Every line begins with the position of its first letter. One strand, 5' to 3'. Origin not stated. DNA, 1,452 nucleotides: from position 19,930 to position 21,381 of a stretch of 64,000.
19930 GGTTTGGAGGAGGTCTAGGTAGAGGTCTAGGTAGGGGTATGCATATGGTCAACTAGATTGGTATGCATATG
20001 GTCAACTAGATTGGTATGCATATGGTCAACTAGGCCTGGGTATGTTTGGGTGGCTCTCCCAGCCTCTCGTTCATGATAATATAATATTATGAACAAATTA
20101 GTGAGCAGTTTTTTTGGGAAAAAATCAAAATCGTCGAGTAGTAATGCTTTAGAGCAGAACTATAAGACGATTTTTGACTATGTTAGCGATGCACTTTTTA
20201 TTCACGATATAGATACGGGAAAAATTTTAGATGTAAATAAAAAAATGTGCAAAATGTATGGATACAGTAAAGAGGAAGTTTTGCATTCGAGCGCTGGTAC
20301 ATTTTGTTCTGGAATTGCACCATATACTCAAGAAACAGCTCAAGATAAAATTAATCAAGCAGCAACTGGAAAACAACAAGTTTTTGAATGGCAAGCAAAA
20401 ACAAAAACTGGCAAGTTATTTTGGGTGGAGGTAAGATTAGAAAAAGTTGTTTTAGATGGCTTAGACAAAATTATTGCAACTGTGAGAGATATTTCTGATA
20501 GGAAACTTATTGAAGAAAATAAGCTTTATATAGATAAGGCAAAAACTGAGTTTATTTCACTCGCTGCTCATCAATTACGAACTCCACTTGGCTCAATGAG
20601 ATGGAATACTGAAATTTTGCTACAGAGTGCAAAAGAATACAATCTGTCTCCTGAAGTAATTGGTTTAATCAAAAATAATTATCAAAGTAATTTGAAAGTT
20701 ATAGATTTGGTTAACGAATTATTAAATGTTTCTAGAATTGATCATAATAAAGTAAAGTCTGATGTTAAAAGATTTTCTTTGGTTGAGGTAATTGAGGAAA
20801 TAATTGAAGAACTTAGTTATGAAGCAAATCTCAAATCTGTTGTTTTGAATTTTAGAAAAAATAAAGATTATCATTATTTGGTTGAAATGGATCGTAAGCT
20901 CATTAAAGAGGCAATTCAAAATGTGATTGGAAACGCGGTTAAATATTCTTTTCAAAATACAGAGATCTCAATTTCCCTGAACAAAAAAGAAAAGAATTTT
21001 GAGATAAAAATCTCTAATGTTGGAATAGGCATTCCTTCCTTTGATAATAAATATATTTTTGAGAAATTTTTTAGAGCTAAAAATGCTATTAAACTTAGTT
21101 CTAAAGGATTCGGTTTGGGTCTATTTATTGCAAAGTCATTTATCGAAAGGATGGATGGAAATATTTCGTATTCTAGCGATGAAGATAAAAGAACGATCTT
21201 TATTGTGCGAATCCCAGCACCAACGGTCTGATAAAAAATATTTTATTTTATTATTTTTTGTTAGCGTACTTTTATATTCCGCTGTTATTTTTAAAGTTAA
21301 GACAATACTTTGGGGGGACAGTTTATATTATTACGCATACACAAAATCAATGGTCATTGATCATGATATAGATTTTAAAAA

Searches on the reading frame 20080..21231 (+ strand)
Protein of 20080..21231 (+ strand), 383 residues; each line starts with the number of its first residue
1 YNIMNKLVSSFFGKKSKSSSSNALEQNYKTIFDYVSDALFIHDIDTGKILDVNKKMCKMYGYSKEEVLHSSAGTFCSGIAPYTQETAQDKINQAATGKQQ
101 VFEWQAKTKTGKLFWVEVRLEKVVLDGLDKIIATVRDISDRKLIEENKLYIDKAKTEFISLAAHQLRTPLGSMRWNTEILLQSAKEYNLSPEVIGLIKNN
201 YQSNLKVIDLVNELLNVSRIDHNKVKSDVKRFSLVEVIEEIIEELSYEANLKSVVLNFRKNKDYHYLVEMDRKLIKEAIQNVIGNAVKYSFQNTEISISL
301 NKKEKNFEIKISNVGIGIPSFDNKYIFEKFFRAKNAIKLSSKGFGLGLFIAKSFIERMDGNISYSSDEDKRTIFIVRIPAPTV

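Call 4: search_protein_families(library=pfam, proteins=[window:20080-21231:+], max_evalue=0.01)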
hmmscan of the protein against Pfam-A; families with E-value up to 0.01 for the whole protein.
window:20080-21231:+ (383 aa): 9 families
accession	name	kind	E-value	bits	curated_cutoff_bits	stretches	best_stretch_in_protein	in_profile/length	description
PF02518.31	HATPase_c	-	1.8e-22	80.3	26.4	1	271-381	2-110/111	Histidine kinase-, DNA gyrase B-, and HSP90-like ATPase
PF13426.13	PAS_9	-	6.8e-15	55.7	27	1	37-140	2-103/103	PAS domain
PF00512.31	HisKA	-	6e-10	39.5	26.9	1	154-222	1-65/66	His Kinase A (phospho-acceptor) domain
PF00989.32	PAS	-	5.9e-09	36.4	22.6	1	27-138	2-113/113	PAS fold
PF13188.13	PAS_8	-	2.3e-08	34.1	21.8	1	28-82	3-53/65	PAS domain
PF08447.18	PAS_3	-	2.3e-07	31.4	25.6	1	50-123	2-75/89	PAS fold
PF08448.16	PAS_4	-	2e-05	25.2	23.1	1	33-142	2-109/110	PAS fold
PF14501.12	HATPase_c_5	-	0.0024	18.2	22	1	277-370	12-94/102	GHKL domain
PF13393.11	tRNA-synt_His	-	0.0045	16.7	25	1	181-296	106-215/308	Histidyl-tRNA synthetase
